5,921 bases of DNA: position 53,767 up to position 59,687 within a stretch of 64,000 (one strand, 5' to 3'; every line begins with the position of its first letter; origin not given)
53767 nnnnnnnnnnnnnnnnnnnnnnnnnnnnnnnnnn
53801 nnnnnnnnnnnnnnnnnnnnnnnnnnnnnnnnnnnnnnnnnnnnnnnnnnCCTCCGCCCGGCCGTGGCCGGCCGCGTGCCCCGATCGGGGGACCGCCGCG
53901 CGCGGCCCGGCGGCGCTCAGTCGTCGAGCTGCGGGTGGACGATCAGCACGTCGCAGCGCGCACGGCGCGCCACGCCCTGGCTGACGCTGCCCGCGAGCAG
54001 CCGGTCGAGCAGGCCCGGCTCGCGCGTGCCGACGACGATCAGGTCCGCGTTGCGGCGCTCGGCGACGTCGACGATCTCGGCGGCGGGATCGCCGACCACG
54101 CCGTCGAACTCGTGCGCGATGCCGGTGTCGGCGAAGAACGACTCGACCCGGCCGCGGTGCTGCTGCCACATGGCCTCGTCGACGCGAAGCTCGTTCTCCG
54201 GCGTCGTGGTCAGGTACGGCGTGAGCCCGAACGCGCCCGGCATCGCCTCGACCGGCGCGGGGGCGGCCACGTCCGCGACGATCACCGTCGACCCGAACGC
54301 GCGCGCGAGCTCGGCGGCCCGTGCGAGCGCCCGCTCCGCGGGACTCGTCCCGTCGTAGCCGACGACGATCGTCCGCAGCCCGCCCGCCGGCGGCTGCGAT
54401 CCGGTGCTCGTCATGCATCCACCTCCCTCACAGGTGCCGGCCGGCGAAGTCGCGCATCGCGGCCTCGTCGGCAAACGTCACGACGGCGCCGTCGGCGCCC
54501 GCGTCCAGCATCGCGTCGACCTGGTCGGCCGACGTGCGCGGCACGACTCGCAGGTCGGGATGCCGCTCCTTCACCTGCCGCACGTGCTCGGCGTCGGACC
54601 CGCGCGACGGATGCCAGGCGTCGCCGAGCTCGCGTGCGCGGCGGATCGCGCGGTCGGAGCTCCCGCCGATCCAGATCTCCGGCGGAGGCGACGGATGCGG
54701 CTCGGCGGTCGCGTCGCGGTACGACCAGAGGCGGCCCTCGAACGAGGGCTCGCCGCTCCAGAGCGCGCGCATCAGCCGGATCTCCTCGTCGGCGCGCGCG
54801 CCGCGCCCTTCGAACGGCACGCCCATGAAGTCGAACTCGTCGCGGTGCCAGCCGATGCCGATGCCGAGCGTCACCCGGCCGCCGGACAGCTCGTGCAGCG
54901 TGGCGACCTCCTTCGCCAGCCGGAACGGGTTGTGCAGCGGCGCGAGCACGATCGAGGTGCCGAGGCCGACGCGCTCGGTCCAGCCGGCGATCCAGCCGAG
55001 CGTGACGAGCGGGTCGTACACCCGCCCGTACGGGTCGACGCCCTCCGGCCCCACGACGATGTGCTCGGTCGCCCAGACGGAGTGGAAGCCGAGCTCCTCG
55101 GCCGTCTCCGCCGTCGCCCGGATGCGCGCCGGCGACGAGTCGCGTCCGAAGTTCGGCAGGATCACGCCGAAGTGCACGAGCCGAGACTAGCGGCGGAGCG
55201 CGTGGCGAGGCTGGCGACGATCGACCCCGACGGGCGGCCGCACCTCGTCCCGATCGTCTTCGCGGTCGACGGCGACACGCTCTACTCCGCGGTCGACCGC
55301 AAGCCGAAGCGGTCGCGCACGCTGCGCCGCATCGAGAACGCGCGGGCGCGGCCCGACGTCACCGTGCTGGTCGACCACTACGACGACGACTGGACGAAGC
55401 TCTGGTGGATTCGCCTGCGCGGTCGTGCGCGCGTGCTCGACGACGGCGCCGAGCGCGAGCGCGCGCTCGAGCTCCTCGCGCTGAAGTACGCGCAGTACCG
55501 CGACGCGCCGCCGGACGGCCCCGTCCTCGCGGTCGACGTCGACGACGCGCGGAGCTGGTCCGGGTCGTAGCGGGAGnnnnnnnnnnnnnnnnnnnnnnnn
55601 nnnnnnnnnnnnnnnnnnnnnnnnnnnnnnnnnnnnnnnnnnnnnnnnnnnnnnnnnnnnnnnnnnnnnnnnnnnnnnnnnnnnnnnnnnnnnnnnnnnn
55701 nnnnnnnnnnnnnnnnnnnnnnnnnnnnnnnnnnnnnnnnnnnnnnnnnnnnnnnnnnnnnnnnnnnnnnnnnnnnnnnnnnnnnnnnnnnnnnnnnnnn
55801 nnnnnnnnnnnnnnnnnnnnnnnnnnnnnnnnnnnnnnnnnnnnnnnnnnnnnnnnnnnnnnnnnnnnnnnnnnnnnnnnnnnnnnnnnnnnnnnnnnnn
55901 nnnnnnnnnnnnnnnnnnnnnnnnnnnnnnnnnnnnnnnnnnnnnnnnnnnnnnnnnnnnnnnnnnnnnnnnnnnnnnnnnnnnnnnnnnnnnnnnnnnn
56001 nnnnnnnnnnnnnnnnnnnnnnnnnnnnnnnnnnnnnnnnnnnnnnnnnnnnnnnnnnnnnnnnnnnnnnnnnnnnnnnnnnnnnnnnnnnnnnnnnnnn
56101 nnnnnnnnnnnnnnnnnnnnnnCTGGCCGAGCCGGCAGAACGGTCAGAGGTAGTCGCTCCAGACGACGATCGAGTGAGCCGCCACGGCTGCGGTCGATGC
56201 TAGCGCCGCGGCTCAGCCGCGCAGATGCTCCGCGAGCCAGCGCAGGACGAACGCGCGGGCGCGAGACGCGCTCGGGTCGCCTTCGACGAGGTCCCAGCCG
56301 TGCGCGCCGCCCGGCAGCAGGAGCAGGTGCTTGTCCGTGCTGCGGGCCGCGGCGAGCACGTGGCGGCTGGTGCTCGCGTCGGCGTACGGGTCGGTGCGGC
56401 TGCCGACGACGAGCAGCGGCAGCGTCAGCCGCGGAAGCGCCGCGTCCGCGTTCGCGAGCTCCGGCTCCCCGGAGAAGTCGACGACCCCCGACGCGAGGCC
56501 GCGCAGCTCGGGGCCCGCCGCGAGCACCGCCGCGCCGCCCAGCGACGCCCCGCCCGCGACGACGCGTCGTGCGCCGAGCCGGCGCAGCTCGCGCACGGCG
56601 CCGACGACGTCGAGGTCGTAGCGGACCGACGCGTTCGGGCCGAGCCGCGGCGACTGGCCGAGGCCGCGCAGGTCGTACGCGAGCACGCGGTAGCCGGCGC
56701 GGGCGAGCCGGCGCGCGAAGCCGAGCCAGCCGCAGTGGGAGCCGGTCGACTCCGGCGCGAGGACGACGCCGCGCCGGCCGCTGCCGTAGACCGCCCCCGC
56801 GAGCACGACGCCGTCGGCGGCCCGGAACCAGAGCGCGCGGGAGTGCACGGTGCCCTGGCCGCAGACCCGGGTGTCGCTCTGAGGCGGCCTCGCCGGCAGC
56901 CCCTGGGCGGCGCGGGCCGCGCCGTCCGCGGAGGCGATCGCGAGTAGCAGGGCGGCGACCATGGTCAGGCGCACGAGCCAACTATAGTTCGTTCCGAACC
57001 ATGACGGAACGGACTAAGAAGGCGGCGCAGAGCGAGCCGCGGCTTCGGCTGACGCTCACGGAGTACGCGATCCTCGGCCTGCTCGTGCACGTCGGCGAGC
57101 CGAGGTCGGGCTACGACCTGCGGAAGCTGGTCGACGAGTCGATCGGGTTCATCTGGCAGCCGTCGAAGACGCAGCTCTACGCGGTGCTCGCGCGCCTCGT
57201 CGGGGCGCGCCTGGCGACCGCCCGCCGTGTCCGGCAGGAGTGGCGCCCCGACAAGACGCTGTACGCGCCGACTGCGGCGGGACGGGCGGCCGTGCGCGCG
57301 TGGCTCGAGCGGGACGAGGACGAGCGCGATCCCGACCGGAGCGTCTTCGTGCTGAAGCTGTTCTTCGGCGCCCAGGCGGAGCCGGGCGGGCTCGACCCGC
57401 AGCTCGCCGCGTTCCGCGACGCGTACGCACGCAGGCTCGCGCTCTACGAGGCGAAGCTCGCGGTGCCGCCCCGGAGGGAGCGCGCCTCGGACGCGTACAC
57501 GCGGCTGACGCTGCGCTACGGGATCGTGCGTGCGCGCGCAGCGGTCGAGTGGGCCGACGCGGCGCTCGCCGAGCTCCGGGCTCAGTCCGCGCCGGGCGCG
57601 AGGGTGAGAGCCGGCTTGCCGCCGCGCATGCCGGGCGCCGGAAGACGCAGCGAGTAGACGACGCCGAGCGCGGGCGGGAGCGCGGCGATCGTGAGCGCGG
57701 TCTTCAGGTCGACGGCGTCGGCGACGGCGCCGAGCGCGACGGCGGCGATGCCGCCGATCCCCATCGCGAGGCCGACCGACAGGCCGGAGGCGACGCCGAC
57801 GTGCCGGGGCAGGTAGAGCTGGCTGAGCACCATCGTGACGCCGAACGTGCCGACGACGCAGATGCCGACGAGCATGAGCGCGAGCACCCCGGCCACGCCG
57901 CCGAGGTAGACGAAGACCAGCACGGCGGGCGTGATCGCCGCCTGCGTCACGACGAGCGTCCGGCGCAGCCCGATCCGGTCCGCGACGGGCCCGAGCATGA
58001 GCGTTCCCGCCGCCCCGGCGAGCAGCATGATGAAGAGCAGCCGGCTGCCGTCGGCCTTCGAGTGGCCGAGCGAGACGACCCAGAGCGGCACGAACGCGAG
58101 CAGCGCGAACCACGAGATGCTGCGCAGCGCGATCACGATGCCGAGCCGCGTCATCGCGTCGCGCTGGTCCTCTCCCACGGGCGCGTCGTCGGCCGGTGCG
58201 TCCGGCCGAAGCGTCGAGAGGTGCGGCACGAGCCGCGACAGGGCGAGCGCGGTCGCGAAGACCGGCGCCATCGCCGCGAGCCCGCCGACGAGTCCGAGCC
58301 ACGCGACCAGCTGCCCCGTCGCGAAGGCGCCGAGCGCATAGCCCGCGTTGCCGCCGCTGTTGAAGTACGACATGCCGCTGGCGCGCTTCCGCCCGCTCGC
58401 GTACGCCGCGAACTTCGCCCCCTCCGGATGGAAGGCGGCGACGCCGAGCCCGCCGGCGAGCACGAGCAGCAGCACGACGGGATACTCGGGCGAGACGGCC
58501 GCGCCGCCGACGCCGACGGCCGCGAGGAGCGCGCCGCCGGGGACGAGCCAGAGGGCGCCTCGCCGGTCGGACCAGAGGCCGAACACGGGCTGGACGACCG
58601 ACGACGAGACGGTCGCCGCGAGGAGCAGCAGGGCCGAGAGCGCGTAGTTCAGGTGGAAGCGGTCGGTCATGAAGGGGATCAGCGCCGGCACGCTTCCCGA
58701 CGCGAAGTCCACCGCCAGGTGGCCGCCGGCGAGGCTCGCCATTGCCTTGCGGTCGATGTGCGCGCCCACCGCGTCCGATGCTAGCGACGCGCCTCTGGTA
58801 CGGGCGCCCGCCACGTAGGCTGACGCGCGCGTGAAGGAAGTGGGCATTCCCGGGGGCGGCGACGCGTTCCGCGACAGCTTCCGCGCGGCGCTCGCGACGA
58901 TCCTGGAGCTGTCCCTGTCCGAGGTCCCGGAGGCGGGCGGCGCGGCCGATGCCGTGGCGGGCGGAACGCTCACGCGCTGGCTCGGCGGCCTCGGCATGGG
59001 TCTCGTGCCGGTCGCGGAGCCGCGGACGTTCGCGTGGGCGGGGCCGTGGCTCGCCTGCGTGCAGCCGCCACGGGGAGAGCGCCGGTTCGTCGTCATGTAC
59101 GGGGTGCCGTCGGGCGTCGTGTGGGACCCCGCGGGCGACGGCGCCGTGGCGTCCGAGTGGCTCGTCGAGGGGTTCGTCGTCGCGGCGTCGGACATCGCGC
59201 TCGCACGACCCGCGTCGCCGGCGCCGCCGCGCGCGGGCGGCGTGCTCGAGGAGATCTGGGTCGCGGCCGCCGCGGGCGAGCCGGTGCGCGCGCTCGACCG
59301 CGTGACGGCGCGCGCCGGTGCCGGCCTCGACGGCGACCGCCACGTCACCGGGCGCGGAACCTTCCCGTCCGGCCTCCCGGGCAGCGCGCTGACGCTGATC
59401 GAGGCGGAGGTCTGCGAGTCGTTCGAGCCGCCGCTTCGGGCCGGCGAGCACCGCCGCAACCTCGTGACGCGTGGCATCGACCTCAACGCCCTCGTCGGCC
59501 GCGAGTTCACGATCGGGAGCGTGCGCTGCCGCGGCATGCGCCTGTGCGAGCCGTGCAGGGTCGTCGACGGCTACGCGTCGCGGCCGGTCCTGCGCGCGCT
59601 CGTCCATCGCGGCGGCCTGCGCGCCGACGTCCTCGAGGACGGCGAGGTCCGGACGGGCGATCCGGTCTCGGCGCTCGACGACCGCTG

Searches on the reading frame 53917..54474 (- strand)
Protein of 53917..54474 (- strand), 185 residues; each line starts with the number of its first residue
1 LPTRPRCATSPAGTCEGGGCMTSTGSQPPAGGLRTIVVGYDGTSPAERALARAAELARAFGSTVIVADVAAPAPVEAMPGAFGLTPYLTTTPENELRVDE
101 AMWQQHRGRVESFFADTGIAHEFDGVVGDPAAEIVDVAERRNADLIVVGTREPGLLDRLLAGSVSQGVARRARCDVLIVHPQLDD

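Call 3: search_protein_families(library=pfam, proteins=[window:53917-54474:-], max_evalue=0.1)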
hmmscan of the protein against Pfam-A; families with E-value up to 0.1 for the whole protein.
window:53917-54474:- (185 aa): 1 family
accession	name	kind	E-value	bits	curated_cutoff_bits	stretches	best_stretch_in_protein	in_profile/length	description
PF00582.32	Usp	-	1.7e-33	116.6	24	1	34-180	3-141/141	Universal stress protein family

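Call 4: search_protein_families(library=ncbifam, proteins=[window:53917-54474:-], max_evalue=0.1)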
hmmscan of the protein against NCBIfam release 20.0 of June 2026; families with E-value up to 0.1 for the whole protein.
window:53917-54474:- (185 aa): 4 families
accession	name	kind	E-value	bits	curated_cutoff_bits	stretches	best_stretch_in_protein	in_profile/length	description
NF011581.0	PRK15005.1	equivalog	1.3e-05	25.4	166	1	126-179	91-143/144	universal stress protein UspF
NF008380.0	PRK11175.1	equivalog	3.8e-05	22.8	227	1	99-182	218-302/313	universal stress protein UspE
NF012000.0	PRK15456.1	equivalog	0.00042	20.4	189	1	132-179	95-141/142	universal stress protein UspG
NF007512.0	PRK10116.1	equivalog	0.015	15.3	167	1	126-180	86-138/142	universal stress protein UspC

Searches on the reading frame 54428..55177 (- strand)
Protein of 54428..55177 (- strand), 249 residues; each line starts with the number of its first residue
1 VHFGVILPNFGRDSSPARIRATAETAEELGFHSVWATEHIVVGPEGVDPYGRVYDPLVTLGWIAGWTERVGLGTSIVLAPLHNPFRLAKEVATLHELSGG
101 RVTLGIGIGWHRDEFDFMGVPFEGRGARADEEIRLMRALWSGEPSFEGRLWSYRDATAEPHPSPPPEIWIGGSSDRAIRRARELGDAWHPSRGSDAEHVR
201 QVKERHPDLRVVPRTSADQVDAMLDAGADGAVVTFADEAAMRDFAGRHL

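Call 3: search_protein_families(library=pfam, proteins=[window:54428-55177:-], max_evalue=0.1)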
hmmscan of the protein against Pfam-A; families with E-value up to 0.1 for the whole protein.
window:54428-55177:- (249 aa): 1 family
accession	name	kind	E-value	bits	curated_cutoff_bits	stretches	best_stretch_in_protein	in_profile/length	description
PF00296.26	Bac_luciferase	-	3.7e-52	178.1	27.9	1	1-204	1-204/314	Luciferase-like monooxygenase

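Call 4: search_protein_families(library=ncbifam, proteins=[window:54428-55177:-], max_evalue=0.1)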
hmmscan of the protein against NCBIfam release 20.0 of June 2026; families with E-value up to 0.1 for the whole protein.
window:54428-55177:- (249 aa): 33 families (the best 25 are shown)
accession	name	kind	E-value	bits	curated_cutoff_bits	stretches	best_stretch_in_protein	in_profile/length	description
TIGR03619.1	F420_Rv2161c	subfamily_domain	3.2e-59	200.5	166.9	1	21-223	2-215/247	TIGR03619 family F420-dependent LLM class oxidoreductase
TIGR03571.1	lucif_BA3436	subfamily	5.4e-31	108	303.9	1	3-189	13-205/304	TIGR03571 family LLM class oxidoreductase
TIGR03560.1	F420_Rv1855c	subfamily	2.8e-30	105.8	231.4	1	17-189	13-192/227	TIGR03560 family F420-dependent LLM class oxidoreductase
TIGR03854.1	F420_MSMEG_3544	hypoth_equivalog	7.2e-26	91.2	295.6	1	9-194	5-183/290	TIGR03854 family LLM class F420-dependent oxidoreductase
TIGR03621.1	F420_MSMEG_2516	subfamily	1.1e-24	87.2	213.15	1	14-181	11-166/295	TIGR03621 family F420-dependent LLM class oxidoreductase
TIGR04020.1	seco_metab_LLM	subfamily_domain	1.3e-20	73.8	244.45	1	20-171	22-170/341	MupA/Atu3671 family FMN-dependent luciferase-like monooxygenase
TIGR04027.1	LLM_KPN_01858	hypoth_equivalog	2.6e-19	69.4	412.9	1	24-187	27-180/326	putative FMN-dependent luciferase-like monooxygenase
TIGR04021.1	LLM_DMSO2_sfnG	equivalog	3.2e-19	69.5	382.95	1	22-202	33-213/350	dimethylsulfone monooxygenase SfnG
TIGR04465.1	ArgArg_F420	equivalog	3.3e-18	65.9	470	1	17-189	60-233/364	F420-dependent hydroxymycolic acid dehydrogenase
NF002619.0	PRK02271.1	equivalog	3.7e-17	62.6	276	1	14-186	11-172/329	5,10-methylenetetrahydromethanopterin reductase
TIGR03557.1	F420_G6P_family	subfamily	6.3e-15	55.1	210.4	1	15-210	11-206/316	TIGR03557 family F420-dependent LLM class oxidoreductase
TIGR03857.1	F420_MSMEG_2249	hypoth_equivalog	1.2e-14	54.3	218.4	1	11-158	8-143/329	TIGR03857 family LLM class F420-dependent oxidoreductase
TIGR03558.1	oxido_grp_1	subfamily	2.7e-14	53.1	166.95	1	20-185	23-180/325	MsnO8 family LLM class oxidoreductase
TIGR04024.1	F420_NP1902A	hypoth_equivalog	2.9e-14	52.6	345.4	1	13-192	11-180/330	TIGR04024 family LLM class F420-dependent oxidoreductase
TIGR03559.1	F420_Rv3520c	subfamily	4.2e-14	52.3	335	1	20-150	16-136/325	LLM class F420-dependent oxidoreductase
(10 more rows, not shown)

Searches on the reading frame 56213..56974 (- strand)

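Call 55: search_protein_families(library=pfam, proteins=[window:56213-56974:-], max_evalue=0.0001)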
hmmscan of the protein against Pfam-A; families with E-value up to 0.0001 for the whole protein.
window:56213-56974:- (253 aa): 3 families
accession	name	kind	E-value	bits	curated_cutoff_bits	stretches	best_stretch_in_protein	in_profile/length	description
PF12146.15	Hydrolase_4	-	5.9e-16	58.9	27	2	68-165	4-105/239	Serine aminopeptidase, S33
PF00561.26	Abhydrolase_1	-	3.8e-11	43.6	25.8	1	78-153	11-86/245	alpha/beta hydrolase fold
PF12697.13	Abhydrolase_6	-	8.8e-07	30.2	26.3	1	81-160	12-85/217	Alpha/beta hydrolase family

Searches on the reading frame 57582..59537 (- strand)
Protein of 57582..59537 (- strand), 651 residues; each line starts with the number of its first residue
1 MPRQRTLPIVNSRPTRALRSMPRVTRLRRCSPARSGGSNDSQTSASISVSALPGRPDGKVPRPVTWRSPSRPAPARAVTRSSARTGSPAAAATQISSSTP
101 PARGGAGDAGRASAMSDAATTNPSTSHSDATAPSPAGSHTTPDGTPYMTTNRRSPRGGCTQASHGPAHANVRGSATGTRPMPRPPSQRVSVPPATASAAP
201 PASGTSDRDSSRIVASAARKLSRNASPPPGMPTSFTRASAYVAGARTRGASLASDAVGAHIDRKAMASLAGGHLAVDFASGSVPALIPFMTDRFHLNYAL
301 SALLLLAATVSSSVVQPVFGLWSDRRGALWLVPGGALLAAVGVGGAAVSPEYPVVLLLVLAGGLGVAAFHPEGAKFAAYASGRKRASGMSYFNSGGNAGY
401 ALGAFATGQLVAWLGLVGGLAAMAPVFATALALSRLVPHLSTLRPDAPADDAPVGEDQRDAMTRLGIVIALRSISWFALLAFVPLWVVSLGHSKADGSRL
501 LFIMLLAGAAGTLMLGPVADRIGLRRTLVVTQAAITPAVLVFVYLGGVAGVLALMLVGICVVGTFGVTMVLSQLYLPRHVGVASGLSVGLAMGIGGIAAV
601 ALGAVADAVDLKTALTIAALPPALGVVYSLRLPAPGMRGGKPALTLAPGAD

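Call 55: search_protein_families(library=pfam, proteins=[window:57582-59537:-], max_evalue=0.0001)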
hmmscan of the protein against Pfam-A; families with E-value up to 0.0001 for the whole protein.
window:57582-59537:- (651 aa): 1 family
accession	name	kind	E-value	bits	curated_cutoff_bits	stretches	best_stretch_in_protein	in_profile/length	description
PF07690.21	MFS_1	-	5.1e-30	105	33.4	1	272-599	4-346/347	Major Facilitator Superfamily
